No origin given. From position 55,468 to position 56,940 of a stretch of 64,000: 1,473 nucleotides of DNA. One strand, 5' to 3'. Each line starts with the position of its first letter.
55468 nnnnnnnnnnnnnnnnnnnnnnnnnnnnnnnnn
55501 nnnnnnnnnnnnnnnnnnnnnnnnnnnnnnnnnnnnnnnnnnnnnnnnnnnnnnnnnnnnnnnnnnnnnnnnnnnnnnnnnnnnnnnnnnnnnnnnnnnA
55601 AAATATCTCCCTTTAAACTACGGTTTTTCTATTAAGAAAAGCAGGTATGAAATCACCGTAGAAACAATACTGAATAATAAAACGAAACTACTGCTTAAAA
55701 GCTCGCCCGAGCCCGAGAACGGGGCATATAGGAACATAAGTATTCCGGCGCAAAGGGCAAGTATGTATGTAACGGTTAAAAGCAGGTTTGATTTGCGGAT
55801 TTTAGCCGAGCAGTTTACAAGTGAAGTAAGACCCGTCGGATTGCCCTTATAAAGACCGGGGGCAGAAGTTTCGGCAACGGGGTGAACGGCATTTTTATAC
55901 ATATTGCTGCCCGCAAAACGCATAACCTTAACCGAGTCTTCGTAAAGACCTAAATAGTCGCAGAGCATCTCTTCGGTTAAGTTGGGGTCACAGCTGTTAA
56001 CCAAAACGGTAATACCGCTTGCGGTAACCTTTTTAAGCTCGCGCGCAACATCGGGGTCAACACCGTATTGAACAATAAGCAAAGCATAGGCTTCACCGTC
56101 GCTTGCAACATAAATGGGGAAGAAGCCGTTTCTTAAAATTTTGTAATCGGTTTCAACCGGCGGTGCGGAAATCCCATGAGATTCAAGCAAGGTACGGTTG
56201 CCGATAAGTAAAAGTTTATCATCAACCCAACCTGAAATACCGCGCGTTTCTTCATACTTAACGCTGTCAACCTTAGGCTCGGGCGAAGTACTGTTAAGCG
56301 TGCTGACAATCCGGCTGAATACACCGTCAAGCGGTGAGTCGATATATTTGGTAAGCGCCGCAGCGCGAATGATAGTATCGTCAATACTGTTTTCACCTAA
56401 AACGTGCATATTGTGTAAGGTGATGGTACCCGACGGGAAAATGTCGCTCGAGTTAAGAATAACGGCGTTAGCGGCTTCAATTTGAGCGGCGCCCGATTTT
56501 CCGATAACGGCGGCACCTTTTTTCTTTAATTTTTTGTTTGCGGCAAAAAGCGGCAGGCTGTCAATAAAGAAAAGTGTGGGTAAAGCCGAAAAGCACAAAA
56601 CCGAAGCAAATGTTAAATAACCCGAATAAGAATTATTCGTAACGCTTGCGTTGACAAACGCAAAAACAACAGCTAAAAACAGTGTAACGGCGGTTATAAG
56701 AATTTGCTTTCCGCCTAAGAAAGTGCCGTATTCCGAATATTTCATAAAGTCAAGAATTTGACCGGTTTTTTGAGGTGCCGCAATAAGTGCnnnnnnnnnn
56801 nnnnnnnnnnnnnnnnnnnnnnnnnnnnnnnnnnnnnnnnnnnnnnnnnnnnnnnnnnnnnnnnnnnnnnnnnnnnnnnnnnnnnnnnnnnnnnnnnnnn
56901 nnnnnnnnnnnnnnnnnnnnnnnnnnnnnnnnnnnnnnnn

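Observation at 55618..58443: P-type-ATPase-like pseudoenzyme with a long acidic tail, translationally coupled to rlmB and metG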

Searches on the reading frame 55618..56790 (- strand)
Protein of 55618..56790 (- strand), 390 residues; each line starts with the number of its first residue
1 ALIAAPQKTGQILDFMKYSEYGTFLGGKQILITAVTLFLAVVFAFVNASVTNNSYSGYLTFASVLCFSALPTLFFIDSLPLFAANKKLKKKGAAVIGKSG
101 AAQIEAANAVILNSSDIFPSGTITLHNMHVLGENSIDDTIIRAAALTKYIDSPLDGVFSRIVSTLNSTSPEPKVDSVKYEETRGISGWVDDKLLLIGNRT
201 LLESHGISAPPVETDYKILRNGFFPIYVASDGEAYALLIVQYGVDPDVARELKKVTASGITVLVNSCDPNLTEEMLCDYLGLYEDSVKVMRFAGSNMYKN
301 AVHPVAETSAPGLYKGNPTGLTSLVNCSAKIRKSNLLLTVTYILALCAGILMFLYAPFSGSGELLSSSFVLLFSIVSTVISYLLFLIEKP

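Call 31: search_protein_representatives(protein=window:55618-56790:-)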
Query: 390 residues. Proteins with E-value up to 0.001 (for the whole library): 2542; up to 1e-10: 1647; up to 1e-30: 561. The best 150 are listed.
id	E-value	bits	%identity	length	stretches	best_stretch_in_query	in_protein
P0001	4.9e-249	841.8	100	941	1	1-390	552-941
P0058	3.5e-146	503.4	58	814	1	2-390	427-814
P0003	9.6e-142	488.8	56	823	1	2-390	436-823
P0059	2.2e-132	458.0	55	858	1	2-390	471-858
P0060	4.0e-127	440.7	53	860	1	2-390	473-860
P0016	5.2e-123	427.2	50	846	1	2-390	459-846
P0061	1.3e-121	422.5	51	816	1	2-390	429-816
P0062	2.1e-121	421.9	50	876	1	2-390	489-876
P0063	2.4e-121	421.7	51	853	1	1-390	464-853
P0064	2.6e-120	418.3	50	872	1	1-390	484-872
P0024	5.2e-120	417.3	51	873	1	1-390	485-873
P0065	9.4e-120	416.5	52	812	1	1-390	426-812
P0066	1.3e-118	412.7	49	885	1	1-390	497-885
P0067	1.5e-118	412.5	50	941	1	1-390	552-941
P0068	6.6e-117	407.1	49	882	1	2-390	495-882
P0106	1.2e-76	274.6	36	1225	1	1-390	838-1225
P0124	1.2e-70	254.8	39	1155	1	14-383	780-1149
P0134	5.7e-69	249.4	35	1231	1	38-389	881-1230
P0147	3.1e-66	240.4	38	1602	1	1-383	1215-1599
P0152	4.2e-66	239.9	36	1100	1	1-390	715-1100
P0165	1.2e-61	225.3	34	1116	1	39-388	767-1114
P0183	2.5e-56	207.8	35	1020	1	2-356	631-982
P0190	8.5e-54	199.5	32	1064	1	14-380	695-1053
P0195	3.4e-52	194.2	33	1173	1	31-383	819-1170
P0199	1.1e-49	186.0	35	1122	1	40-383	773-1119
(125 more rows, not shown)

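Call 32: list_cluster_members(proteins=[P0106, P0124, P0134, P0147, P0152, P0165, P0183, P0195, P0199, P0190])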
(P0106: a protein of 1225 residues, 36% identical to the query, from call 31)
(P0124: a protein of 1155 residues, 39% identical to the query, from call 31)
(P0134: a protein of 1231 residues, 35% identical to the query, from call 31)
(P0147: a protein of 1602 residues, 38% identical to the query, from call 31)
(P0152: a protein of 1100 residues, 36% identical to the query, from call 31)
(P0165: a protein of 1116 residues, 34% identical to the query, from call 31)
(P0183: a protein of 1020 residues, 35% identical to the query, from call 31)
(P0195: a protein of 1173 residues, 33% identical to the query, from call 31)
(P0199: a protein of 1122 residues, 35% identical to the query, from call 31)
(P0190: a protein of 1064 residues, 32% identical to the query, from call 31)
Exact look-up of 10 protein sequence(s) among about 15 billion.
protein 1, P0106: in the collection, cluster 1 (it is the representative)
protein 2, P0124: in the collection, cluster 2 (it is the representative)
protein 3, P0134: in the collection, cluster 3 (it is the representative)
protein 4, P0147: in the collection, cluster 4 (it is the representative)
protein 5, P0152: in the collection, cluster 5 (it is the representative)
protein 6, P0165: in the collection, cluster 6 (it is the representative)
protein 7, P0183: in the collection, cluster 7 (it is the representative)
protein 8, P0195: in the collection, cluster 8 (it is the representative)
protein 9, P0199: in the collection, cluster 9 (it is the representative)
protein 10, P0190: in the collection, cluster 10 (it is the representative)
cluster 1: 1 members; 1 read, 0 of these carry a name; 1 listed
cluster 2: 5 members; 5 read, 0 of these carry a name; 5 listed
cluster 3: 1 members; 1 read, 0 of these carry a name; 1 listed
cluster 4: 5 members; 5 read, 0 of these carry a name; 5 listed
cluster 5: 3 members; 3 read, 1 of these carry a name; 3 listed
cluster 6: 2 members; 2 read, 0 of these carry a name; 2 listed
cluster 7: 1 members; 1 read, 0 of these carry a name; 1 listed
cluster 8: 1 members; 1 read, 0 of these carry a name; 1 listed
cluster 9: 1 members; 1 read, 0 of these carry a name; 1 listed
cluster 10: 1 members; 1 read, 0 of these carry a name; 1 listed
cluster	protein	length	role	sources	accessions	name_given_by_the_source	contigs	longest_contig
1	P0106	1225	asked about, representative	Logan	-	-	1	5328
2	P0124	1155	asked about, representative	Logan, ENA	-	-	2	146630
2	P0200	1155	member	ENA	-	-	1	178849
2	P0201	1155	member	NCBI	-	-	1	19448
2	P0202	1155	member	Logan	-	-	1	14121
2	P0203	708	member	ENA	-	-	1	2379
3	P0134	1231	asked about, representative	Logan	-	-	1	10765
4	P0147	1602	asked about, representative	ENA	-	-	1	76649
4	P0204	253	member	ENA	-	-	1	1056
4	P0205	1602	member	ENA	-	-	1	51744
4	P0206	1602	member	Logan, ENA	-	-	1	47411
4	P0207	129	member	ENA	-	-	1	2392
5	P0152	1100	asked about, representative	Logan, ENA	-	-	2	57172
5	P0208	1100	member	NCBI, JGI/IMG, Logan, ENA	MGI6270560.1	MAG: hypothetical protein ACOYKJ_08530 [Candidatus Howiella sp.] | hypothetical protein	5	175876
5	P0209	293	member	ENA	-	-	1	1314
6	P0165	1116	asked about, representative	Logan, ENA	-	-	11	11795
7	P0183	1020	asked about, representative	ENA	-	-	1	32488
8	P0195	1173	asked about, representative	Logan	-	-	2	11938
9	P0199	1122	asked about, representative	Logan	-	-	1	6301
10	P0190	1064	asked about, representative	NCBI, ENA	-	-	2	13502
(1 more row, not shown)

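Call 34: find_encoding_contigs(protein=P0147, flank=6000, max_places=1)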
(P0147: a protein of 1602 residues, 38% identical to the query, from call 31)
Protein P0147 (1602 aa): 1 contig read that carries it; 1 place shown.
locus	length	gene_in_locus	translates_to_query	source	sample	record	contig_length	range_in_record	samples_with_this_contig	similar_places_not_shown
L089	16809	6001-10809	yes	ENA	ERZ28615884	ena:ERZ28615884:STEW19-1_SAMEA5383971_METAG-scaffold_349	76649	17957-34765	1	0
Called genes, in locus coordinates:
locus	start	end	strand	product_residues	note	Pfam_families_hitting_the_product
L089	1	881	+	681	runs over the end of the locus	PF01136:Peptidase_U32, PF12392:DUF3656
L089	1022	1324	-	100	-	-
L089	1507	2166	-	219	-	PF00027:cNMP_binding, PF13545:HTH_Crp_2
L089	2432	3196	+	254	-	PF00037:Fer4 (weak), PF12837:Fer4_6 (weak), PF13237:Fer4_10 (weak), PF14697:Fer4_21, PF25160:LdpA_Fe-S-bd (faint), PF12838:Fer4_7, PF13187:Fer4_9 (weak), PF27217:AF_0155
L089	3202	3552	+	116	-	PF07883:Cupin_2, PF05899:Cupin_3 (weak)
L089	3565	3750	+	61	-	PF13370:Fer4_13, PF13459:Fer4_15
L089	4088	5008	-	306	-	PF05552:MS_channel_1st_1, PF00924:MS_channel_2nd, PF21082:MS_channel_3rd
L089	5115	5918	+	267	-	PF08032:SpoU_sub_bind, PF00588:SpoU_methylase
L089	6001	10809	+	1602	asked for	-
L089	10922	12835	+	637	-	PF00005:ABC_tran, PF02463:SMC_N (faint), PF13555:AAA_29 (faint), PF24389:ORC-CDC6-like (faint), PF05729:NACHT (faint), PF12848:ABC_tran_Xtn (weak), PF00005:ABC_tran, PF16326:ABC_tran_CTD, +4 more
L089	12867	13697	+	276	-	PF05116:S6PP (faint), PF08282:Hydrolase_3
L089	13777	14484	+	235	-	PF00849:PseudoU_synth_2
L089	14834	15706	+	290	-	PF02645:DegV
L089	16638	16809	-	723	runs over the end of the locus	PF13306:LRR_5 (weak), PF00041:fn3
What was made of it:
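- Other neighbours are often translation genes: metG in this clade, and an ABC-F ATPase plus a pseudouridine synthase in L089 (call 34).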

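Call 35: find_encoding_contigs(protein=P0124, flank=6000, max_places=1)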
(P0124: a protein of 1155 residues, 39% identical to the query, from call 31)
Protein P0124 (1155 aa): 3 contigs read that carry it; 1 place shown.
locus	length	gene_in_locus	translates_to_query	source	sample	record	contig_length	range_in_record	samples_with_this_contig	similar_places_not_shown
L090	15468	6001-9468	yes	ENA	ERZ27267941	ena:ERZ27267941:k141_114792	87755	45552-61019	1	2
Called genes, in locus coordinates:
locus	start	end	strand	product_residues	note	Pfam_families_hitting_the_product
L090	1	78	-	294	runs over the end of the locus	PF00348:polyprenyl_synt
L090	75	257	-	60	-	PF02609:Exonuc_VII_S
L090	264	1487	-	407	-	PF13742:tRNA_anti_2, PF01336:tRNA_anti-codon, PF02601:Exonuc_VII_L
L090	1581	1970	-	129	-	PF01029:NusB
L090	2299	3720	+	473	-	PF02397:Bac_transf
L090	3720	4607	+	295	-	PF00483:NTP_transferase, PF12804:NTP_transf_3 (weak)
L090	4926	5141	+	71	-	-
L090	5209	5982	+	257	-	PF08032:SpoU_sub_bind, PF00588:SpoU_methylase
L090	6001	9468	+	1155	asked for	-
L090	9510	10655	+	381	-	PF04932:Wzy_C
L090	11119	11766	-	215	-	PF04263:TPK_catalytic, PF04265:TPK_B1_binding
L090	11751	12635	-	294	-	PF16745:RsgA_N, PF01926:MMR_HSR1 (faint), PF03193:RsgA_GTPase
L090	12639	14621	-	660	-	PF00069:Pkinase, PF07714:PK_Tyr_Ser-Thr, PF03109:ABC1 (weak), PF03793:PASTA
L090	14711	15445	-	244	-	PF00481:PP2C, PF13672:PP2C_2, PF07228:SpoIIE (weak)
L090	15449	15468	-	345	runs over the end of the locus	PF21016:RlmN_N, PF04055:Radical_SAM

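Call 37: search_protein_families(library=pfam, proteins=[P0147, P0124, P0134, P0106, P0152, P0165, P0195, P0199], max_evalue=0.01)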
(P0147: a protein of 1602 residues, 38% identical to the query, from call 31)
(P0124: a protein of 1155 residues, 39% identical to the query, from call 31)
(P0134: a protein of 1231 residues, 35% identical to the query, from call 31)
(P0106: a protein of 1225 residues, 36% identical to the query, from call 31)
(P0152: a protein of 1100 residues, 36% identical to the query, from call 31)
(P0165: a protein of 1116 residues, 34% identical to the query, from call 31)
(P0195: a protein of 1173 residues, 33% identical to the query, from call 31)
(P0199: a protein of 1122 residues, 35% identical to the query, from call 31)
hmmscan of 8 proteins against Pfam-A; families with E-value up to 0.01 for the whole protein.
P0147 (1602 aa): 0 families

P0124 (1155 aa): 0 families

P0134 (1231 aa): 0 families

P0106 (1225 aa): 1 family
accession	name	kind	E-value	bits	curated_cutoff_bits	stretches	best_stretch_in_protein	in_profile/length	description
PF01522.26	Polysacc_deac_1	-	0.0078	16.6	23.1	0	1062-1103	27-67/124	Polysaccharide deacetylase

P0152 (1100 aa): 0 families

P0165 (1116 aa): 1 family
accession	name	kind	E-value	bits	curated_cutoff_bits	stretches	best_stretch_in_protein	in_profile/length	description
PF14950.11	DUF4502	-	0.0019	18.1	27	1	69-168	190-283/376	Domain of unknown function (DUF4502)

P0195 (1173 aa): 0 families

P0199 (1122 aa): 0 families

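Call 52: find_encoding_contigs(protein=P0165, flank=5000, max_places=1)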
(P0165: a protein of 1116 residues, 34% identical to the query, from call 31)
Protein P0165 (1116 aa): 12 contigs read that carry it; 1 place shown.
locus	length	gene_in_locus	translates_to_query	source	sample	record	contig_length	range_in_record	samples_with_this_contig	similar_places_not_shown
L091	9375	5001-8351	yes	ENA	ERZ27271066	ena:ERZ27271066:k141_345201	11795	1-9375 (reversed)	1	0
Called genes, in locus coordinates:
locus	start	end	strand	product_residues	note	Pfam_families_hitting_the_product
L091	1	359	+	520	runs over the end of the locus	PF00905:Transpeptidase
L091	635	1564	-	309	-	PF03547:Mem_trans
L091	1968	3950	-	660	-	-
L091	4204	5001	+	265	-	PF08032:SpoU_sub_bind, PF00588:SpoU_methylase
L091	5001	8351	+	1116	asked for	-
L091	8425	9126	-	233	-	PF05857:TraX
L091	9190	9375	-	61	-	?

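Call 53: find_encoding_contigs(protein=P0183, flank=5000, max_places=1)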
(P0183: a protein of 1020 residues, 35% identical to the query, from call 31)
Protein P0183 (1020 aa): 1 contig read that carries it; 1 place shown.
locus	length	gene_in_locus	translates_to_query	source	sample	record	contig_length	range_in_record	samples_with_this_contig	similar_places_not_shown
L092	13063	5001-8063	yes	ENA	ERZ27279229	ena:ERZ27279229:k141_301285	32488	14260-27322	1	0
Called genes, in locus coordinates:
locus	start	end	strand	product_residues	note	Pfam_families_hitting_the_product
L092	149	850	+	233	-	PF20730:YetF_N (weak), PF04239:DUF421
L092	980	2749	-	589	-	PF01926:MMR_HSR1, PF02421:FeoB_N, PF07670:Gate, PF07664:FeoB_C, PF07670:Gate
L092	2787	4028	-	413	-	PF03952:Enolase_N, PF00113:Enolase_C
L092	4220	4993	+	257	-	PF08032:SpoU_sub_bind, PF00588:SpoU_methylase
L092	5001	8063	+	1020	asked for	-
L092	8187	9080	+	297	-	PF01551:Peptidase_M23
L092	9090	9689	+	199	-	PF02163:Peptidase_M50 (weak)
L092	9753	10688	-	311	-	-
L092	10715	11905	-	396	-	PF01168:Ala_racemase_N, PF00842:Ala_racemase_C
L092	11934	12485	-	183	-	PF04260:DUF436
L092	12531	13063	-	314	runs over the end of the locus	PF00483:NTP_transferase (weak), PF12804:NTP_transf_3 (weak)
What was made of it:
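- An M23 peptidase and an M50-like gene follow X in L092 (call 53).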

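Call 54: find_encoding_contigs(protein=P0195, flank=5000, max_places=1)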
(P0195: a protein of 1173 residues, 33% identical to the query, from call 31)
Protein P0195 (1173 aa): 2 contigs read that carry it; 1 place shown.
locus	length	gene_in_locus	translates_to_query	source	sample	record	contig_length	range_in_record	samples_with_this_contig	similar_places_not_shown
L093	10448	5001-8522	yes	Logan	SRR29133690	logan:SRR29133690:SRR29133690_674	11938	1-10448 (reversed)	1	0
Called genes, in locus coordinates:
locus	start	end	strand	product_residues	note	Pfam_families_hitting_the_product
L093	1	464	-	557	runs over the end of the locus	PF00512:HisKA, PF02518:HATPase_c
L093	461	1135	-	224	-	PF00072:Response_reg, PF00486:Trans_reg_C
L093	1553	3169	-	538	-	PF09847:12TM_1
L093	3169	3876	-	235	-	PF00005:ABC_tran, PF13304:AAA_21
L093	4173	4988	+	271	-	PF08032:SpoU_sub_bind, PF00588:SpoU_methylase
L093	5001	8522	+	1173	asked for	-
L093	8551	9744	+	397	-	PF04932:Wzy_C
